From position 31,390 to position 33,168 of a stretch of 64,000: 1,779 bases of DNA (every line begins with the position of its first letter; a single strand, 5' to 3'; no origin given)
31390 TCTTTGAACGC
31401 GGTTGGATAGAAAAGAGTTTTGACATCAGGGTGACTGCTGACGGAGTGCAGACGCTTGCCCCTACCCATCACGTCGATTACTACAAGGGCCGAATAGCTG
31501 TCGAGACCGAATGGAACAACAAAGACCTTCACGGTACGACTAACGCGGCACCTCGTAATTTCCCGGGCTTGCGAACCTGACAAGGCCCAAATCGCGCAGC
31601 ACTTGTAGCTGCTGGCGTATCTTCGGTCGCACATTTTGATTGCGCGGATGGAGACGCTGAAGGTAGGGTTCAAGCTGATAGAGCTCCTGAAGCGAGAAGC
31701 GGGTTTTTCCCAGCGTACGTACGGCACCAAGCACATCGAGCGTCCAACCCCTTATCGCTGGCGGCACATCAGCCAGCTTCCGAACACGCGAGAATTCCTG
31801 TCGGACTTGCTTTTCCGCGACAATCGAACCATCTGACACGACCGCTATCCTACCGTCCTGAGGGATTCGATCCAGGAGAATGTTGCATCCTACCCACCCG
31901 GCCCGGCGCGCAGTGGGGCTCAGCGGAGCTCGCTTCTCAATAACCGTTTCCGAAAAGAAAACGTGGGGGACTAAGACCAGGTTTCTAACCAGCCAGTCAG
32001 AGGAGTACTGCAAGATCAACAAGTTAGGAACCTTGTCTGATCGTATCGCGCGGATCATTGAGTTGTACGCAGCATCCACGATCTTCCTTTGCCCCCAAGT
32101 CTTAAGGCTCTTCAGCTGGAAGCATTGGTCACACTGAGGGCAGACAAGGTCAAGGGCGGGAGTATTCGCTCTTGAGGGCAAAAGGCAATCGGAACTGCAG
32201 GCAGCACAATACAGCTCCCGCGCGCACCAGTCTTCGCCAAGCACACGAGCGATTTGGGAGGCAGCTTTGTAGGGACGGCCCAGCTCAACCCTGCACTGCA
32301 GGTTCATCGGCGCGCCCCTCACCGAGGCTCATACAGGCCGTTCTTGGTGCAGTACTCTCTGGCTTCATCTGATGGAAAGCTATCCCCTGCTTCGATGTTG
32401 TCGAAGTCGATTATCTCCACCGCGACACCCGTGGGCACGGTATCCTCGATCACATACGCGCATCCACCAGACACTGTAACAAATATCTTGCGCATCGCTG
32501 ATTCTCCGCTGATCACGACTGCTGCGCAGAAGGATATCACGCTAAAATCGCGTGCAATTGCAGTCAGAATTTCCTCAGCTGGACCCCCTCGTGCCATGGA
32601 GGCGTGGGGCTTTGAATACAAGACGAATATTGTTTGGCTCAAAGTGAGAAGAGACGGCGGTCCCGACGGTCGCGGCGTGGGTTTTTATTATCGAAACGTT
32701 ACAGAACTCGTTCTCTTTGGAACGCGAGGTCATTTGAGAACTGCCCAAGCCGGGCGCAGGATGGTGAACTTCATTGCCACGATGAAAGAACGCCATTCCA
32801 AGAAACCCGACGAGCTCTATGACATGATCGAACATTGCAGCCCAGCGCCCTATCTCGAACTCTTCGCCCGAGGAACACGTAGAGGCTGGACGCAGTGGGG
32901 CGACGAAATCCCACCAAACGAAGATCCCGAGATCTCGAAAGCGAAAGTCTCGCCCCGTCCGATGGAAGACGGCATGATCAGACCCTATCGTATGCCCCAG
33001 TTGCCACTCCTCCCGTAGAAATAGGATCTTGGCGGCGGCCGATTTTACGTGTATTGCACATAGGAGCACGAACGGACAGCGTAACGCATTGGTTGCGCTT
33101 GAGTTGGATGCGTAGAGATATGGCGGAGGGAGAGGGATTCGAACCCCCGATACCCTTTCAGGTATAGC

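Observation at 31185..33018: DpnI-type methyl-directed endonuclease cassette sits exactly where the middle of an R-M operon is missing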

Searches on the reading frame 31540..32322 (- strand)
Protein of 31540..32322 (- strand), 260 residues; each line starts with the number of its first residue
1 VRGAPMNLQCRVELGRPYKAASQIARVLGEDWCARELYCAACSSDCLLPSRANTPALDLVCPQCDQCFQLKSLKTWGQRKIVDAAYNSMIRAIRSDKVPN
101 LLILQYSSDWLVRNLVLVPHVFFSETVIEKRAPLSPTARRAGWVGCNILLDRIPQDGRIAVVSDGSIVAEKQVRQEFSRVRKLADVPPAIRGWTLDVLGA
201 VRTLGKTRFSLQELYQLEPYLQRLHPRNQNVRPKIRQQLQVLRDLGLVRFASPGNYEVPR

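Call 3: search_protein_families(library=pfam, proteins=[window:31540-32322:-], max_evalue=0.1)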
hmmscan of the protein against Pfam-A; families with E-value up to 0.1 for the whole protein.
window:31540-32322:- (260 aa): 2 families
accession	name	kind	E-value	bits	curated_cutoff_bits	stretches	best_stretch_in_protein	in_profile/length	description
PF06044.18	DpnI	-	8.7e-57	192.1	26.7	1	6-184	1-181/183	Dam-replacing family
PF17726.7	DpnI_C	-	1.1e-23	83.6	23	1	191-257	3-69/70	Dam-replacing HTH domain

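Call 14: find_related_loci(query=window:31540-32322:-, collection=genome_contigs, flank=6000)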
Query window:31540-32322:- (260 aa) in genome_contigs; peptide patterns used: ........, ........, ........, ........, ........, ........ (x = any residue, [..] = any of these).
599 stretches matched a pattern (row limit reached: there are more); 533 encode a relative of the query (tblastn E <= 1e-3); the best 80 are kept; 80 distinct loci.
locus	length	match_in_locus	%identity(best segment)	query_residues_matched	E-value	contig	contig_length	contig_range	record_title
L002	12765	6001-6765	81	4-258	7e-142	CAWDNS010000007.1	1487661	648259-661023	MAG: uncultured Acidobacteriota bacterium isolate MFD03399.bin.1.9 genome assembly, contig: contig_7677, whole genome sh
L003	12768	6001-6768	80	3-258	1e-140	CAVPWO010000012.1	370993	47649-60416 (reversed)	MAG: uncultured Acidobacteriaceae bacterium isolate MFD10064.bin.1.18 genome assembly, contig: contig_3885, whole genome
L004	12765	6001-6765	79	4-258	4e-138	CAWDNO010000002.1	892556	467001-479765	MAG: uncultured Acidobacteriota bacterium isolate MFD03346.bin.2.94 genome assembly, contig: contig_1415, whole genome s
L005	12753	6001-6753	79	6-256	3e-138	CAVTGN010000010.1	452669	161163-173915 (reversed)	MAG: Terriglobia bacterium isolate MFD06526.bin.2.110 genome assembly, contig: contig_5409, whole genome shotgun sequenc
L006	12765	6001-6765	75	4-258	2e-134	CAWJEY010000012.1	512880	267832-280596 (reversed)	MAG: uncultured Acidobacteriaceae bacterium isolate MFD09222.bin.1.241 genome assembly, contig: contig_62915, whole geno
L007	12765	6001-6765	75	4-258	1e-133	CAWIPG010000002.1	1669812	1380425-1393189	MAG: uncultured Acidobacteriaceae bacterium isolate MFD00964.bin.1.217 genome assembly, contig: contig_35762, whole geno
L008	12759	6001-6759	75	4-256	4e-129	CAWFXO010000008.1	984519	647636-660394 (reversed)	MAG: uncultured Acidobacteriota bacterium isolate MFD06714.bin.2.28 genome assembly, contig: contig_49209, whole genome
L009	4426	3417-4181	72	4-258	2e-128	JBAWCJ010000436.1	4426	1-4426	MAG: Candidatus Sulfotelmatobacter sp. isolate MFD09503_ilm_asm_bin8 k127_415218, whole genome shotgun sequence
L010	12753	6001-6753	68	6-256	2e-116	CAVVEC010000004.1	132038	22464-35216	MAG: uncultured Acidobacteriota bacterium isolate MFD02248.bin.2.91 genome assembly, contig: contig_29679, whole genome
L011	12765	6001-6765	67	4-258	1e-115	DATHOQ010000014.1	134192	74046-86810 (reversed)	MAG TPA_asm: Terriglobales bacterium isolate SMAG_U12688 k141_1694581, whole genome shotgun sequence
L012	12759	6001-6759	69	6-258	1e-115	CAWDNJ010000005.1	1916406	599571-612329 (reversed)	MAG: uncultured Acidobacteriota bacterium isolate MFD03399.bin.1.35 genome assembly, contig: contig_563, whole genome sh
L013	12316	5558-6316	66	6-258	2e-115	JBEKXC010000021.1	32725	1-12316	MAG: Terriglobales bacterium isolate SPRUCE 642 SPRUCE_642_21, whole genome shotgun sequence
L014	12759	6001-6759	65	6-258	6e-114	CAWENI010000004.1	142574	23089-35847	MAG: Terriglobia bacterium isolate MFD02248.bin.1.37 genome assembly, contig: contig_23981, whole genome shotgun sequenc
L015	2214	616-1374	66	6-258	5e-120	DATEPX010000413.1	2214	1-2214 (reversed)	MAG TPA_asm: Terriglobales bacterium isolate SMAG_U9032 k141_1542298, whole genome shotgun sequence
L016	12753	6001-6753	66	6-256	5e-112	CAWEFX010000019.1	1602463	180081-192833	MAG: uncultured Acidobacteriota bacterium isolate MFD00991.bin.2.63 genome assembly, contig: contig_8851, whole genome s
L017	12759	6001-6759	62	6-258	2e-109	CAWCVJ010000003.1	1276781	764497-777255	MAG: Terriglobia bacterium isolate MFD01689.bin.1.114 genome assembly, contig: contig_54622, whole genome shotgun sequen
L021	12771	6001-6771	58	2-258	8e-105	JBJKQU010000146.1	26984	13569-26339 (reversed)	MAG: Candidatus Kryptoniota bacterium isolate Bin_42 S1Ck127_253618_flag_0_multi_10.0188_len_26984, whole genome shotgun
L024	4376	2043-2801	59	6-258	7e-101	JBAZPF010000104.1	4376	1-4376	MAG: Candidatus Margulisiibacteriota bacterium isolate SO_2017_SWC_23 scaffold_6888_c2_LP-4_2017, whole genome shotgun s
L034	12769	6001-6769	74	3-258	3e-111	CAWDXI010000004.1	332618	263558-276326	MAG: uncultured Acidobacteriaceae bacterium isolate MFD01299.bin.1.168 genome assembly, contig: contig_14867, whole geno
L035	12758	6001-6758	77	6-258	4e-86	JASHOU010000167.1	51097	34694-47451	MAG: Terriglobales bacterium isolate JOPF031 JOPF_NEAR_contig_1305704, whole genome shotgun sequence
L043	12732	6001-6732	54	18-260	6e-81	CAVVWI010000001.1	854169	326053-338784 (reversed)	MAG: uncultured Acidobacteriota bacterium isolate MFD03399.bin.1.73 genome assembly, contig: contig_174, whole genome sh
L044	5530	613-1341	50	18-260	2e-80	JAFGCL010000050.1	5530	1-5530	MAG: Dehalococcoidia bacterium isolate Zod_Metabat.1111 k87_2246676, whole genome shotgun sequence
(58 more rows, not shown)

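Call 22: search_solved_structures(query=window:31540-32322:-, show_alignments=2, max_evalue=0.01)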
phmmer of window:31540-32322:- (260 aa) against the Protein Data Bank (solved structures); distinct sequences matched with E-value up to 0.01: 1.
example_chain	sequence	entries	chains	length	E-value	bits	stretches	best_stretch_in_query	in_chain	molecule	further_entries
4esj_A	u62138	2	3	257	3.6e-56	193.5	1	4-256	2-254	Type-2 restriction enzyme DpnI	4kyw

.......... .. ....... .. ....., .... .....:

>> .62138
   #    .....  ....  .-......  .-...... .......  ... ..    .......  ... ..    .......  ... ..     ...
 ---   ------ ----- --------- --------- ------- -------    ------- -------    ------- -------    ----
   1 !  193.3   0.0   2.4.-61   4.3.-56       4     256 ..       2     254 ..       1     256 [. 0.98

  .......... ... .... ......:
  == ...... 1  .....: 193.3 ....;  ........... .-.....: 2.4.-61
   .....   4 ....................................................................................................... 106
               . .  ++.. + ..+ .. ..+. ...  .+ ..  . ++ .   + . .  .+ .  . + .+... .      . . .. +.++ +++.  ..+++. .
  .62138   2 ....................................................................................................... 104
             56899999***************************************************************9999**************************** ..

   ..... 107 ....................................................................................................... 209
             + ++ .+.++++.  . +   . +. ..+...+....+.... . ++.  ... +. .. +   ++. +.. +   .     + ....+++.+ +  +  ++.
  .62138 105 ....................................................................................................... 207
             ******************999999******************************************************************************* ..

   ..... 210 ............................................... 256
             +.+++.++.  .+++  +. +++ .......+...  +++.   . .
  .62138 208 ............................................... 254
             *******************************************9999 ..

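Call 23: search_protein_families(library=ncbifam, proteins=[window:31540-32322:-], max_evalue=0.01)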
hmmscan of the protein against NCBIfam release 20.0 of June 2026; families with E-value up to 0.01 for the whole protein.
window:31540-32322:- (260 aa): 0 families

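Call 58: search_protein_families(library=padloc, proteins=[window:31540-32322:-], max_evalue=0.01)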
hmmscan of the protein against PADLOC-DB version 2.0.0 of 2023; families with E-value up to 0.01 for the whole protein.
window:31540-32322:- (260 aa): 1 family
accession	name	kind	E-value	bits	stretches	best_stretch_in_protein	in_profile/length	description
PDLC03207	mREase_II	-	4.1e-68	227.5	1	6-257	1-253/256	Type II methyl-directed restriction enzyme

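Call 62: search_protein_families(library=pfam, alignment_id=A4, max_evalue=0.00001)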
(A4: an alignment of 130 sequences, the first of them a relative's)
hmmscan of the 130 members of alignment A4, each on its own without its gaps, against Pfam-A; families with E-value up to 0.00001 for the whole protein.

A. member 1, L010:5343-5993:- (217 aa): 0 families

B. families by the number of members that match (of 130 scanned): 92 families (the first 25 are shown)
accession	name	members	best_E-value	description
PF01555.25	N6_N4_Mtase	23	2.5e-60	DNA methylase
PF13649.12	Methyltransf_25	7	5.8e-07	Methyltransferase domain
PF01170.24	UPF0020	6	3.5e-08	RMKL-like, methyltransferase domain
PF01797.21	Y1_Tnp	5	6.1e-13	Transposase IS200 like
PF08241.18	Methyltransf_11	5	1.3e-08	Methyltransferase domain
PF13847.12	Methyltransf_31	5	9.5e-07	Methyltransferase domain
PF12637.14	TSCPD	4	1.2e-11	TSCPD domain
PF02867.20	Ribonuc_red_lgC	3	1.1e-138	Ribonucleotide reductase, barrel domain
PF08471.15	Ribonuc_red_2_N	3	9.4e-23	Class II vitamin B12-dependent ribonucleotide reductase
PF00204.31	DNA_gyraseB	2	4.1e-59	DNA gyrase B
PF00712.24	DNA_pol3_beta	2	1.6e-33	DNA polymerase III beta subunit, N-terminal domain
PF02767.21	DNA_pol3_beta_2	2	3.5e-31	DNA polymerase III beta subunit, central domain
PF00986.26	DNA_gyraseB_C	2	8.4e-30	DNA gyrase B subunit, carboxyl terminus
PF02768.20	DNA_pol3_beta_3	2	1.1e-28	DNA polymerase III beta subunit, C-terminal domain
PF14528.11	LAGLIDADG_3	2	3.1e-22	LAGLIDADG-like domain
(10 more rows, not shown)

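Call 70: search_protein_families(library=pfam, proteins=[L013:5350-5577:+, L043:4756-5949:+], max_evalue=0.001)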
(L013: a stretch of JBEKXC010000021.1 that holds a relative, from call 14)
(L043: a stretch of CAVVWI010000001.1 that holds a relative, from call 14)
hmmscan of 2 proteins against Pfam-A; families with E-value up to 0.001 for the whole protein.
L013:5350-5577:+ (76 aa): 0 families

L043:4756-5949:+ (398 aa): 1 family
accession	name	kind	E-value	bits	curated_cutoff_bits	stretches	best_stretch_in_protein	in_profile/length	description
PF01555.25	N6_N4_Mtase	-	1.6e-58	198.7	26.7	1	81-294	1-218/221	DNA methylase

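Call 74: search_solved_structures(query=L043:4900-5949:+, max_evalue=0.00001)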
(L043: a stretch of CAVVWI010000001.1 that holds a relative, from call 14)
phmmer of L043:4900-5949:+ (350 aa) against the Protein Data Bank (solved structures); distinct sequences matched with E-value up to 0.00001: 12.
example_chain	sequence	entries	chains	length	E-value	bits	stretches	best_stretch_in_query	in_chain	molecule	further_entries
6pbd_A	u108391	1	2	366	1.1e-57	198.6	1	15-252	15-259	Modification methylase CcrMI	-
5hek_A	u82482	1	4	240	1.5e-29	106.1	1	14-251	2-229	Adenine specific DNA methyltransferase (DpnA)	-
5hfj_A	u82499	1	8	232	1.8e-29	105.9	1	14-251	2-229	Adenine specific DNA methyltransferase (DpnA)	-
9c3u_A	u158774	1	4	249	1.9e-20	76.1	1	148-249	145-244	Methyltransferase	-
8urk_A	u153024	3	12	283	2.4e-20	75.8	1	148-250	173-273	Methyltransferase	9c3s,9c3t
1g60_A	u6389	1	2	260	4.8e-19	71.5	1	173-247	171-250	Adenine-specific Methyltransferase MboIIA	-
8s9m_A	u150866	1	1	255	1e-18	70.5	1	19-255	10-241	DNA cytosine-N4 methyltransferase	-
8s9n_A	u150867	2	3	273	1.3e-18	70.2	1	19-255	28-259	DNA cytosine-N4 methyltransferase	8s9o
1nw8_A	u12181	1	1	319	9.9e-18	67.2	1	20-238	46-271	MODIFICATION METHYLASE RSRI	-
1eg2_A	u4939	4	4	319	9.9e-18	67.2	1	20-238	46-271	MODIFICATION METHYLASE RSRI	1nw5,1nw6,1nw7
2zie_A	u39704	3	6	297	4.4e-13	51.9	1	171-252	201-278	Putative modification methylase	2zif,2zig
1boo_A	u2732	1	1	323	7.3e-10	41.3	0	189-257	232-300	PROTEIN (N-4 CYTOSINE-SPECIFIC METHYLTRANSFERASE PVU II)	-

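Call 79: search_protein_families(library=pfam, proteins=[L013:4894-5346:+, L017:5440-5793:+, L021:5197-5961:+, L034:5300-5782:+, L035:6790-7167:-, L013:6289-6981:+, L044:1163-1966:+, L024:3018-3302:+, L017:5763-5978:+, L024:2803-3063:+], max_evalue=0.01)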
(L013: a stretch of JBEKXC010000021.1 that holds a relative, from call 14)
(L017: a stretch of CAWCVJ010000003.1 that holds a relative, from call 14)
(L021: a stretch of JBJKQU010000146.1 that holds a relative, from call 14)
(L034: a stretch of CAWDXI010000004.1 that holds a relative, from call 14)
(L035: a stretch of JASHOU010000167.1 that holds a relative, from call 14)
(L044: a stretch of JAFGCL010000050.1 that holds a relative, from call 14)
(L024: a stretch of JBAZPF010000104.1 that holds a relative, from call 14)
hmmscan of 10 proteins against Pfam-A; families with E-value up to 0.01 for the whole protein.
L013:4894-5346:+ (151 aa): 1 family
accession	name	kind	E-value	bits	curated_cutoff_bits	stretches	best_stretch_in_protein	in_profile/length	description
PF09195.17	Endonuc-BglII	-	0.00014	22.1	26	1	76-134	1-60/163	Restriction endonuclease BglII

L017:5440-5793:+ (118 aa): 0 families

L021:5197-5961:+ (255 aa): 1 family
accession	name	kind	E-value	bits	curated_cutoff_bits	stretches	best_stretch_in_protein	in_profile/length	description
PF09195.17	Endonuc-BglII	-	9.9e-12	45.3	26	1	30-248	1-162/163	Restriction endonuclease BglII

L034:5300-5782:+ (161 aa): 1 family
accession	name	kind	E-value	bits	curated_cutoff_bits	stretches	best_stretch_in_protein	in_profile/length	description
PF09195.17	Endonuc-BglII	-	8.8e-22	78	26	1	42-157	1-112/163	Restriction endonuclease BglII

L035:6790-7167:- (126 aa): 1 family
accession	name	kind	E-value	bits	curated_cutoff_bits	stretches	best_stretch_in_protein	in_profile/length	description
PF09195.17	Endonuc-BglII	-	3.1e-07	30.7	26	1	42-100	1-60/163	Restriction endonuclease BglII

L013:6289-6981:+ (231 aa): 1 family
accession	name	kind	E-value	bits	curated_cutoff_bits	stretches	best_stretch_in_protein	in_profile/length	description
PF05063.20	MT-A70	-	2.4e-14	54.1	23.9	1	23-99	92-172/172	MT-A70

L044:1163-1966:+ (268 aa): 1 family
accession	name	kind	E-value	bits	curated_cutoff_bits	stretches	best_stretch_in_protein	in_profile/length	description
PF05063.20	MT-A70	-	5.5e-06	26.9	23.9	1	72-157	44-135/172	MT-A70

L024:3018-3302:+ (95 aa): 0 families

L017:5763-5978:+ (72 aa): 0 families

L024:2803-3063:+ (87 aa): 0 families

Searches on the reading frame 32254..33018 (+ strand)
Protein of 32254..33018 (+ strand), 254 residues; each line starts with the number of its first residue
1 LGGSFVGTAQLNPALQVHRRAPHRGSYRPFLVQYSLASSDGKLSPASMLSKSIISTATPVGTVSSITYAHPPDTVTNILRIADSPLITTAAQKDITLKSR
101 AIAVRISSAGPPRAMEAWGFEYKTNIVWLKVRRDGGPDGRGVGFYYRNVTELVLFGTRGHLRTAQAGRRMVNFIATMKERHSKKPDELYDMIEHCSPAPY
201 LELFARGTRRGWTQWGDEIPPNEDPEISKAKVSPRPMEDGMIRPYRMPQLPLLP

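Call 3: search_protein_families(library=pfam, proteins=[window:32254-33018:+], max_evalue=0.1)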
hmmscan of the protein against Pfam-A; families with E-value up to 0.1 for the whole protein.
window:32254-33018:+ (254 aa): 1 family
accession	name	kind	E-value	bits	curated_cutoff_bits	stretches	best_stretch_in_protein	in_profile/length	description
PF05063.20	MT-A70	-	6.6e-17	62.4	23.9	1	114-218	62-172/172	MT-A70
